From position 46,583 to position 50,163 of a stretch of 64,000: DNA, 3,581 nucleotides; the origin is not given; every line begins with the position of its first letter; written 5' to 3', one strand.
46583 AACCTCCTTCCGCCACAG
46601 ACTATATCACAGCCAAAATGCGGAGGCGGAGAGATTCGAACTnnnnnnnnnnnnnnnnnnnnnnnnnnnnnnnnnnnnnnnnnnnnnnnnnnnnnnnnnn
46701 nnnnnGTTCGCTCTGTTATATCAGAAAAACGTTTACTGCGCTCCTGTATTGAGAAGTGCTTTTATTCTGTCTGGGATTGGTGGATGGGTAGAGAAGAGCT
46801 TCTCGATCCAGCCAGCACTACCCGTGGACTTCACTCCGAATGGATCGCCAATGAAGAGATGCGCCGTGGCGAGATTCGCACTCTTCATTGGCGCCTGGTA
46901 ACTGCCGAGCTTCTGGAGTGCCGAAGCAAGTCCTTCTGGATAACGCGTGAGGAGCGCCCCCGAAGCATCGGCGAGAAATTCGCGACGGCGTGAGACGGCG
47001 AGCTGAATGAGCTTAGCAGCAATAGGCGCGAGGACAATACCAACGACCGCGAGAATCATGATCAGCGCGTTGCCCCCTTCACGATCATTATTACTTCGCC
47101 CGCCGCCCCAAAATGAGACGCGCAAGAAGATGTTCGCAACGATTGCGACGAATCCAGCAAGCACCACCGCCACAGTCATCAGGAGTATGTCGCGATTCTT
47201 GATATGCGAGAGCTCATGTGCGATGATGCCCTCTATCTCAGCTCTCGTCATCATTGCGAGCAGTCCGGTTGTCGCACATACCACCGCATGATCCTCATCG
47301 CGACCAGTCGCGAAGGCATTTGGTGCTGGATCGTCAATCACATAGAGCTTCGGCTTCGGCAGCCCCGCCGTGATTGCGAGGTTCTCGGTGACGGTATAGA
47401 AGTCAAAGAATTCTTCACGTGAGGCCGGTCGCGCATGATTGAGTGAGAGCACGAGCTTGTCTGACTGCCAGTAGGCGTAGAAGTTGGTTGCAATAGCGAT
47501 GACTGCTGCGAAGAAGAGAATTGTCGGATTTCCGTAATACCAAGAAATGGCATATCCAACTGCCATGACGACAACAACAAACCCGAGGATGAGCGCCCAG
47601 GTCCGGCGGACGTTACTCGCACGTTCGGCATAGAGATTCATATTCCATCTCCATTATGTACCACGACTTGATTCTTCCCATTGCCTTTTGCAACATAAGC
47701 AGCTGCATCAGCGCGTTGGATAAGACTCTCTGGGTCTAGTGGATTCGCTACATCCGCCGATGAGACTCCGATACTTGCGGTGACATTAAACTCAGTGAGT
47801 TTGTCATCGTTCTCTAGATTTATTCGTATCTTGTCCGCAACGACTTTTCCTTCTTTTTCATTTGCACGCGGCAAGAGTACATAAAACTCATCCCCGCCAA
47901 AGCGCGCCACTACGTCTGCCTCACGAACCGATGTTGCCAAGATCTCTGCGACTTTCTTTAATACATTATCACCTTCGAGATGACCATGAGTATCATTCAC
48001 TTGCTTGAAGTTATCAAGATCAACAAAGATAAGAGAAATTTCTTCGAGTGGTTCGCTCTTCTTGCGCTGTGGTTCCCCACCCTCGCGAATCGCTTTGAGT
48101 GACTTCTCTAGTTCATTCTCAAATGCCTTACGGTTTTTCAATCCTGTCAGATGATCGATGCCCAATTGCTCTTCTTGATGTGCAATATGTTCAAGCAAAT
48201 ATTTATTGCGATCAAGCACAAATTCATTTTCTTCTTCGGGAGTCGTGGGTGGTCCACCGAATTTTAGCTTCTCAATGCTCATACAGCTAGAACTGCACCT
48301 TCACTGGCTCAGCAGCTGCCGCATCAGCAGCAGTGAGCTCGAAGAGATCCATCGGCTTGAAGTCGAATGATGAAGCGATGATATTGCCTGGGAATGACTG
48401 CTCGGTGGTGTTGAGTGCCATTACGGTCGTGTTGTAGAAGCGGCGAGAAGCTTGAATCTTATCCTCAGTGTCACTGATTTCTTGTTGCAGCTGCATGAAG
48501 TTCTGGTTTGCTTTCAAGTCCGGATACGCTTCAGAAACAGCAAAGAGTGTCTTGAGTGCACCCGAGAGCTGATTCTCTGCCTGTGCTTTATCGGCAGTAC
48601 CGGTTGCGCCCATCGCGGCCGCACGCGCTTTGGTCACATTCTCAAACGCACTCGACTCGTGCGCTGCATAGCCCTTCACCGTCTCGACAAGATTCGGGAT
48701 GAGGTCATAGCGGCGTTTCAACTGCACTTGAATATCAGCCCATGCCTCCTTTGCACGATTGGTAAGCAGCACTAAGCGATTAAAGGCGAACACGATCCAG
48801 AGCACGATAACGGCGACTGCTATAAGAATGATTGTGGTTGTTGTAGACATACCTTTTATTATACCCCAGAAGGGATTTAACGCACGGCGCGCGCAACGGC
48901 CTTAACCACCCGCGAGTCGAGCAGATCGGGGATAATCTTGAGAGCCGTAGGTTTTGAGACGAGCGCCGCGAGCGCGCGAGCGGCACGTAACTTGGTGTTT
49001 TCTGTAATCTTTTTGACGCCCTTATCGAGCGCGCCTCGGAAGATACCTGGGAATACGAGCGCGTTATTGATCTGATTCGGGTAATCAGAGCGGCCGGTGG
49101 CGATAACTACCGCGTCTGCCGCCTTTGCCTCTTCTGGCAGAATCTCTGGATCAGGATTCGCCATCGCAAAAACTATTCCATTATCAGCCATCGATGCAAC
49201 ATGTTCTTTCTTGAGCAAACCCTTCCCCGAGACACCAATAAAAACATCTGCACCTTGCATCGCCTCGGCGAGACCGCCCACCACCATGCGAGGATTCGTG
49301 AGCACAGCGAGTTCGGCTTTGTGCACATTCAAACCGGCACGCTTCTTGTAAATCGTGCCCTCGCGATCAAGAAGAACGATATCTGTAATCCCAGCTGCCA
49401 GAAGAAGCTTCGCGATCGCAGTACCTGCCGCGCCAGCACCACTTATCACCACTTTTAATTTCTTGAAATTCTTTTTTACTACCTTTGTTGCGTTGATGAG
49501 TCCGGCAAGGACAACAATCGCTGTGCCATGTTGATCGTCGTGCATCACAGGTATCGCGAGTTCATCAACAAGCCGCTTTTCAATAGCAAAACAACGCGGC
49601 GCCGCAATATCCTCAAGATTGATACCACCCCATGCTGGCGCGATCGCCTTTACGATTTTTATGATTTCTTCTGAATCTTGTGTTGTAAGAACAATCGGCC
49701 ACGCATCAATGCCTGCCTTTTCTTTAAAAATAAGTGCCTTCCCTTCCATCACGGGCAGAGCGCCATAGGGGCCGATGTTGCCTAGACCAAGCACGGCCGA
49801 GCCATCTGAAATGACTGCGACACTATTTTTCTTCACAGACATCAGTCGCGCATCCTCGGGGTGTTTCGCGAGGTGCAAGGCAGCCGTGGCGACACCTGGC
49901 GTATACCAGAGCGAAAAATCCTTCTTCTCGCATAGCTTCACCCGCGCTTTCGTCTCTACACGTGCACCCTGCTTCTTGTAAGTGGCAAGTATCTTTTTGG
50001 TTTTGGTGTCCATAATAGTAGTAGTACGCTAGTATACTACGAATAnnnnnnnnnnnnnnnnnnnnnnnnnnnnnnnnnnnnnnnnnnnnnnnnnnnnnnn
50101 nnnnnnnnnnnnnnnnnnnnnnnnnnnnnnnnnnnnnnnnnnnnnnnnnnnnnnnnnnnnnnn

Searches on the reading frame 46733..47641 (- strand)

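Call 25: search_protein_families(library=pfam, proteins=[window:46733-47641:-], max_evalue=0.0001)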
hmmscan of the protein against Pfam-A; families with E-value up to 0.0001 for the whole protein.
window:46733-47641:- (302 aa): 1 family
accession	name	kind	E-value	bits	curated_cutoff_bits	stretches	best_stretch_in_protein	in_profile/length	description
PF01435.24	Peptidase_M48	-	1.6e-32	113.3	20.3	1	83-298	9-184/186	Peptidase family M48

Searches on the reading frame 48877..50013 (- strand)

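Call 25: search_protein_families(library=pfam, proteins=[window:48877-50013:-], max_evalue=0.0001)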
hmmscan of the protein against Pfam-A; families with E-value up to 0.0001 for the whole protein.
window:48877-50013:- (378 aa): 4 families
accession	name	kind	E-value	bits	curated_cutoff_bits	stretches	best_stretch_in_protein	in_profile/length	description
PF00390.24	malic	-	1.3e-25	90.8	23.1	1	19-148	4-181/182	Malic enzyme, N-terminal domain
PF03949.21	Malic_M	-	7.7e-22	78.3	23.5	1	163-374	3-250/258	Malic enzyme, NAD binding domain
PF00208.27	ELFV_dehydrog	-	1.8e-05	25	23.4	1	172-250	18-94/241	Glutamate/Leucine/Phenylalanine/Valine dehydrogenase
PF00899.27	ThiF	-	2.5e-05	24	28.1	1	181-218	16-53/238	ThiF family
